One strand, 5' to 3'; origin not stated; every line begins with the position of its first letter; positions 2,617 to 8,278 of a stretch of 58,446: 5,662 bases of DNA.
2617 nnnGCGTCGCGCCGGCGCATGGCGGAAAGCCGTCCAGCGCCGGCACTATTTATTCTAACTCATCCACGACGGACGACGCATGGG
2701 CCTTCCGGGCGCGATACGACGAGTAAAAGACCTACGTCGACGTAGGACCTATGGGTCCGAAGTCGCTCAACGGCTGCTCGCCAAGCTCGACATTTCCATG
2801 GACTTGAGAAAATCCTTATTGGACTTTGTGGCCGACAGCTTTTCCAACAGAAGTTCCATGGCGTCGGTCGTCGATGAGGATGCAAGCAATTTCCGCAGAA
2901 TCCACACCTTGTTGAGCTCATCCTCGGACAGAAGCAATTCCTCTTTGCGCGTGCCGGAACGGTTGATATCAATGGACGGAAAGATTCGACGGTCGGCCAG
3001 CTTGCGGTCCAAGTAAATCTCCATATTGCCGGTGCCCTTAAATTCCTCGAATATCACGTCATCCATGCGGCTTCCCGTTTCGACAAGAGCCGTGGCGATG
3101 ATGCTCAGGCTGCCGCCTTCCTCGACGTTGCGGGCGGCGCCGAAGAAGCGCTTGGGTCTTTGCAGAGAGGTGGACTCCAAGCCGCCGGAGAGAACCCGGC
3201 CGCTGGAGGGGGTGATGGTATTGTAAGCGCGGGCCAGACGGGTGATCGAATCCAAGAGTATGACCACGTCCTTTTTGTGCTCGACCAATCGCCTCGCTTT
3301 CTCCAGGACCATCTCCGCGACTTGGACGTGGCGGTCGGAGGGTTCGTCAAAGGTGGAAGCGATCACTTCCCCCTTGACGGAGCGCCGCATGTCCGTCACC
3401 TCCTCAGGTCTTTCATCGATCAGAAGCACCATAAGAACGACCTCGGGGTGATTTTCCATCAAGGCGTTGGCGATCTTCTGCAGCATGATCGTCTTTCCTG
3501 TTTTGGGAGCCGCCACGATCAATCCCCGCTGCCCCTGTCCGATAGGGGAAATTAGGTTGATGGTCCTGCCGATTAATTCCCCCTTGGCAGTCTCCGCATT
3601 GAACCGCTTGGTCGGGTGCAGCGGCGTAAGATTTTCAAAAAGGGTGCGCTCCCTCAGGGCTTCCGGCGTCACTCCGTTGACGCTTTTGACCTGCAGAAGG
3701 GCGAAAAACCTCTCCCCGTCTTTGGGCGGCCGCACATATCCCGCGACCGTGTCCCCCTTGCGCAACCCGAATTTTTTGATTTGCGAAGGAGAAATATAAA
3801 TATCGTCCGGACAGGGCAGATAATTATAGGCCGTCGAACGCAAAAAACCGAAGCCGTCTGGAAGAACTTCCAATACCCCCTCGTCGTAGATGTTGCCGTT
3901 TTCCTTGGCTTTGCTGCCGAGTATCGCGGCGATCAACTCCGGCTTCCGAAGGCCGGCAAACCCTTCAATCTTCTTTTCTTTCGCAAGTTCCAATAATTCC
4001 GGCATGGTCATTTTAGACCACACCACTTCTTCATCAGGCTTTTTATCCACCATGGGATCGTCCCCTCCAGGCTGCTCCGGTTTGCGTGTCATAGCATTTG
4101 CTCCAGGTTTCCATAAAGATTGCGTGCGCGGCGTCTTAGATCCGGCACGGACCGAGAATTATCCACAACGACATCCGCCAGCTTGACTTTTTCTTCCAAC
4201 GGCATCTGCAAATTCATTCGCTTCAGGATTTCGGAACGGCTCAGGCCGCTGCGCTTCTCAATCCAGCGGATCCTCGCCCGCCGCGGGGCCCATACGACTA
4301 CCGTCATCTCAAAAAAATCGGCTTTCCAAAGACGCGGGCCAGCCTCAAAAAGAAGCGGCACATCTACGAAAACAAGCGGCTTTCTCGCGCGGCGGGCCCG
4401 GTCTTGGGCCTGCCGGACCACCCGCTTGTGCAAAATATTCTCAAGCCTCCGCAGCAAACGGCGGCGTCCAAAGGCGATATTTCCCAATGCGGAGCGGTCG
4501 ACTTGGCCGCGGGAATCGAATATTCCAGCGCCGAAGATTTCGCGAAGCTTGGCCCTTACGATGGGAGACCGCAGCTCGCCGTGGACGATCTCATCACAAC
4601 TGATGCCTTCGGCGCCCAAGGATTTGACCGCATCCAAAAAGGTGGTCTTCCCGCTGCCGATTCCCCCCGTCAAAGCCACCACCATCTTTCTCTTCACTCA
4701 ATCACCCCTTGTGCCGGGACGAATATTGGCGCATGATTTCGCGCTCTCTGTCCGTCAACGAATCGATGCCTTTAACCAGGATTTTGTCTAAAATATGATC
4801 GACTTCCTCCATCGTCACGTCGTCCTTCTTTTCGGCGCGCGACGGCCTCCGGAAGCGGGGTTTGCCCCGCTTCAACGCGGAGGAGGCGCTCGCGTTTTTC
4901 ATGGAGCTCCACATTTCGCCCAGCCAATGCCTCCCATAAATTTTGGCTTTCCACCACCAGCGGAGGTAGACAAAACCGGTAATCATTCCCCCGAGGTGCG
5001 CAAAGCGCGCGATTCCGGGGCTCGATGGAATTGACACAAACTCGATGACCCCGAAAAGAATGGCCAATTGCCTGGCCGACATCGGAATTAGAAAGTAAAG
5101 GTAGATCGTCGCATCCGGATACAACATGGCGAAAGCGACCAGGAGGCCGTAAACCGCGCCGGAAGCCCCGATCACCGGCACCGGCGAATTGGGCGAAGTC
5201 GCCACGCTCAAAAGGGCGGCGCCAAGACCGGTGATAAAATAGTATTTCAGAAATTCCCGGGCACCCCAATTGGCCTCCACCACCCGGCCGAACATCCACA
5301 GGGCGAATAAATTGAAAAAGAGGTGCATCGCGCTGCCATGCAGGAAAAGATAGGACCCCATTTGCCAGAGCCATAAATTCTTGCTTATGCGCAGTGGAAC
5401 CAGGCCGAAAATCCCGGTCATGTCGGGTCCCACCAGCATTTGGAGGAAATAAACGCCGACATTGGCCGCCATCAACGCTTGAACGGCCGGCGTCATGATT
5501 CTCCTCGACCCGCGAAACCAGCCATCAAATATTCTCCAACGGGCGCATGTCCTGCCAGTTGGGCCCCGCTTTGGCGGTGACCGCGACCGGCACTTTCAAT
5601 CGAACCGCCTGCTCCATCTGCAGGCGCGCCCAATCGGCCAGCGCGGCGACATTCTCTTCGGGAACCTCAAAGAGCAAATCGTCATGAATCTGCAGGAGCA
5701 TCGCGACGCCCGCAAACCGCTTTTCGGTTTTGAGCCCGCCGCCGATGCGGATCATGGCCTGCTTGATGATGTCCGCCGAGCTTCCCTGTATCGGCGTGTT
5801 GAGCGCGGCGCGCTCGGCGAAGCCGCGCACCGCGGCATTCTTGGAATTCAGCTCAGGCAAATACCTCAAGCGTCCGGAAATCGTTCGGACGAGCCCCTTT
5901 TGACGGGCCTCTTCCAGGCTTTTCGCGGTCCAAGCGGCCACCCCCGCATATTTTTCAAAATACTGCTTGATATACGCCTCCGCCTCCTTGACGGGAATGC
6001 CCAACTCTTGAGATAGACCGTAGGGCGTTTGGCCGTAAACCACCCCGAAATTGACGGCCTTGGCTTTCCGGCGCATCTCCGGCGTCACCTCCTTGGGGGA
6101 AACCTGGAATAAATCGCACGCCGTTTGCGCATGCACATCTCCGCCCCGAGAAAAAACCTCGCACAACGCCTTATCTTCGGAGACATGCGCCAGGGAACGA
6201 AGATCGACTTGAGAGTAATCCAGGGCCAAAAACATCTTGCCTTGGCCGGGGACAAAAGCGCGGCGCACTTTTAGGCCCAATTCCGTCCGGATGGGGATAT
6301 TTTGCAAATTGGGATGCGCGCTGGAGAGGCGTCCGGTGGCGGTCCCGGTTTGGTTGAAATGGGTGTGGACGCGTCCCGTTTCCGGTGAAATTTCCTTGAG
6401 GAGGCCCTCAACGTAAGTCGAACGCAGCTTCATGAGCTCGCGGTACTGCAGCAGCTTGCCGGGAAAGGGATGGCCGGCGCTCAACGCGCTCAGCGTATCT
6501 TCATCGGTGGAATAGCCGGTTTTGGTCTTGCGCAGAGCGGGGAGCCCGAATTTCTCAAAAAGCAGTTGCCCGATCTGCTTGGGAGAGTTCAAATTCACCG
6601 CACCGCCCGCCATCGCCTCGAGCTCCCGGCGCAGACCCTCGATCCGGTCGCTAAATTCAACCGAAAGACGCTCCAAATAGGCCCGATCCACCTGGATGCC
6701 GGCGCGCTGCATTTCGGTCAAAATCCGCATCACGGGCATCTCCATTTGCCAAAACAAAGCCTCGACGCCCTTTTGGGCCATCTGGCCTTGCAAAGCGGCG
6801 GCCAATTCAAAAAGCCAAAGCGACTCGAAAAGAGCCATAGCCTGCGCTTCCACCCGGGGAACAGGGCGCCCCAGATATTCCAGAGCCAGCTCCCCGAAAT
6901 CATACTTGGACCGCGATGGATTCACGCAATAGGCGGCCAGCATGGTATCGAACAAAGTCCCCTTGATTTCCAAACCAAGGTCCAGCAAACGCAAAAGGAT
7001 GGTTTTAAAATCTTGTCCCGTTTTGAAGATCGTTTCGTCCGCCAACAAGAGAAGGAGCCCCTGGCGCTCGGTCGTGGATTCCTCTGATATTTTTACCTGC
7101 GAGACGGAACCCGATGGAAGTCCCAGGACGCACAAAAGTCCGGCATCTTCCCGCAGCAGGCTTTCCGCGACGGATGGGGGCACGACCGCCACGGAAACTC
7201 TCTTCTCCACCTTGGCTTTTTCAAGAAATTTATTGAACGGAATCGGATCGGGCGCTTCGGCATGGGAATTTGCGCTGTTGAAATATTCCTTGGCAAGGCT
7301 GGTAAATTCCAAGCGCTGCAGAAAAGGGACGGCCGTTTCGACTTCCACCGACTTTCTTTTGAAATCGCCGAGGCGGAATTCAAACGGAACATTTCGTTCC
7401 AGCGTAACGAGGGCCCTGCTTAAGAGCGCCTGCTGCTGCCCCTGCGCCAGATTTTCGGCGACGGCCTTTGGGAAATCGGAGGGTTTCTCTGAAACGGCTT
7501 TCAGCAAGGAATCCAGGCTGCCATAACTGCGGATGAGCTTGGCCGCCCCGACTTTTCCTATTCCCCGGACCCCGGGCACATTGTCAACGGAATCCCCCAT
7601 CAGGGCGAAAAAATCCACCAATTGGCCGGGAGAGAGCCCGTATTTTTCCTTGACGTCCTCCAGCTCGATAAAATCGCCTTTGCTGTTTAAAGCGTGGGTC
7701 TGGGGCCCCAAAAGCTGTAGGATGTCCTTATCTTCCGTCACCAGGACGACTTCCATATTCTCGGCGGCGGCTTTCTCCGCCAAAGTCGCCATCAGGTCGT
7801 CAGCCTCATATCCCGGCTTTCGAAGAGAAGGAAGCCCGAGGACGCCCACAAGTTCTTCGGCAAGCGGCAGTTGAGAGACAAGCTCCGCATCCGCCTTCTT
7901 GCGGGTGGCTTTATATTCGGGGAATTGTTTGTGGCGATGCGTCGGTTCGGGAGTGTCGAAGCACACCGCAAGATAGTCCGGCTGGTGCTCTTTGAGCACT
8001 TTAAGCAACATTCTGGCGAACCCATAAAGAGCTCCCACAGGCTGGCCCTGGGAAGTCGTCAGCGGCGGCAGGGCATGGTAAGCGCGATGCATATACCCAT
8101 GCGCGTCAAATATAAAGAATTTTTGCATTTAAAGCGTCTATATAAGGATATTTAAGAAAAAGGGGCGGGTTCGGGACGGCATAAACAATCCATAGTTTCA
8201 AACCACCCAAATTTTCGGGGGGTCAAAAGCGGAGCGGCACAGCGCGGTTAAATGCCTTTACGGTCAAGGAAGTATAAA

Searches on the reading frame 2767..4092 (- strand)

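Call 9: search_protein_families(library=pfam, proteins=[window:2767-4092:-], max_evalue=0.001)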
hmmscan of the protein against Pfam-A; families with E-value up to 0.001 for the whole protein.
window:2767-4092:- (441 aa): 5 families
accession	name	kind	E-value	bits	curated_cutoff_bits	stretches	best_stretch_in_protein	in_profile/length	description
PF07497.18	Rho_RNA_bind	-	3.7e-33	113.6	27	1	71-144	2-73/73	Rho termination factor, RNA-binding domain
PF00006.31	ATP-synt_ab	-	1.1e-26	94.3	29.5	1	176-379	3-211/213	ATP synthase alpha/beta family, nucleotide-binding domain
PF07498.18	Rho_N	-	4e-11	43.1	24.9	1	27-66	4-43/43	Rho termination factor, N-terminal domain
PF13401.12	AAA_22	-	0.00042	21.1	27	0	190-286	8-96/130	AAA domain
PF05729.18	NACHT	-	0.00053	20.3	26.7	1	199-298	12-106/167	NACHT domain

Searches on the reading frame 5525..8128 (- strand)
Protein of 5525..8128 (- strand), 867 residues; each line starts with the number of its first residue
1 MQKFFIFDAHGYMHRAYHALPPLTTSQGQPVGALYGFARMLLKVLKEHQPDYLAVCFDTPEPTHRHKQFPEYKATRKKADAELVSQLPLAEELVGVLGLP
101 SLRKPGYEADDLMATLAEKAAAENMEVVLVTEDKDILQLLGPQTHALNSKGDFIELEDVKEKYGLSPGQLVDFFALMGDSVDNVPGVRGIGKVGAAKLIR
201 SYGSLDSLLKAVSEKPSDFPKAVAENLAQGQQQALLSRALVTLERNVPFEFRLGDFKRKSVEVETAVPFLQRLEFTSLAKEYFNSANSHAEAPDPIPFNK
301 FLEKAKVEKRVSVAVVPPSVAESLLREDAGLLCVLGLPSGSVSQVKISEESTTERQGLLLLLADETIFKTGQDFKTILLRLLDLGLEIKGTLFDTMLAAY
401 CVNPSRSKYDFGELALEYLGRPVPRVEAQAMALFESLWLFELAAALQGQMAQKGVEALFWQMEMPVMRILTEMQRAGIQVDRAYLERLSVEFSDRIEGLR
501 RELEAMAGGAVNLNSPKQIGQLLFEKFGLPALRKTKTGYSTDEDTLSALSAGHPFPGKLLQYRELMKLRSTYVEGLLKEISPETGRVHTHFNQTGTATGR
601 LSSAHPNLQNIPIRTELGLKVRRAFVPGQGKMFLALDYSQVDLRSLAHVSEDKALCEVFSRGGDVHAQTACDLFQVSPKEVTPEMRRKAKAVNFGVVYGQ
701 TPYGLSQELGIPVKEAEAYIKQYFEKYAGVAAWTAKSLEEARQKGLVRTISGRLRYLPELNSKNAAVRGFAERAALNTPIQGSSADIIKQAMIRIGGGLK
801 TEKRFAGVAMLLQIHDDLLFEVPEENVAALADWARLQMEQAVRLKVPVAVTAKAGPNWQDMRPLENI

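Call 9: search_protein_families(library=pfam, proteins=[window:5525-8128:-], max_evalue=0.001)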
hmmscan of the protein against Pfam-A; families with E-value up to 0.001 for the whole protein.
window:5525-8128:- (867 aa): 4 families
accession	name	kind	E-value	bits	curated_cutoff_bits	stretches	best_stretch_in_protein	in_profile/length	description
PF00476.26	DNA_pol_A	-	6.4e-148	493.2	34.3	1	483-860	2-381/381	DNA polymerase family A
PF02739.22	5_3_exonuc_N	-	3.8e-52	176.8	34.3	1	3-164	1-164/164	5'-3' exonuclease, N-terminal resolvase-like domain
PF01367.25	5_3_exonuc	-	1.5e-26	93.1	40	1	166-262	2-95/97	5'-3' exonuclease, C-terminal SAM fold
PF22619.2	DNA_polI_exo1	-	5.3e-09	36.5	27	1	345-418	27-100/140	DNA polymerase I, ribonuclease H-like domain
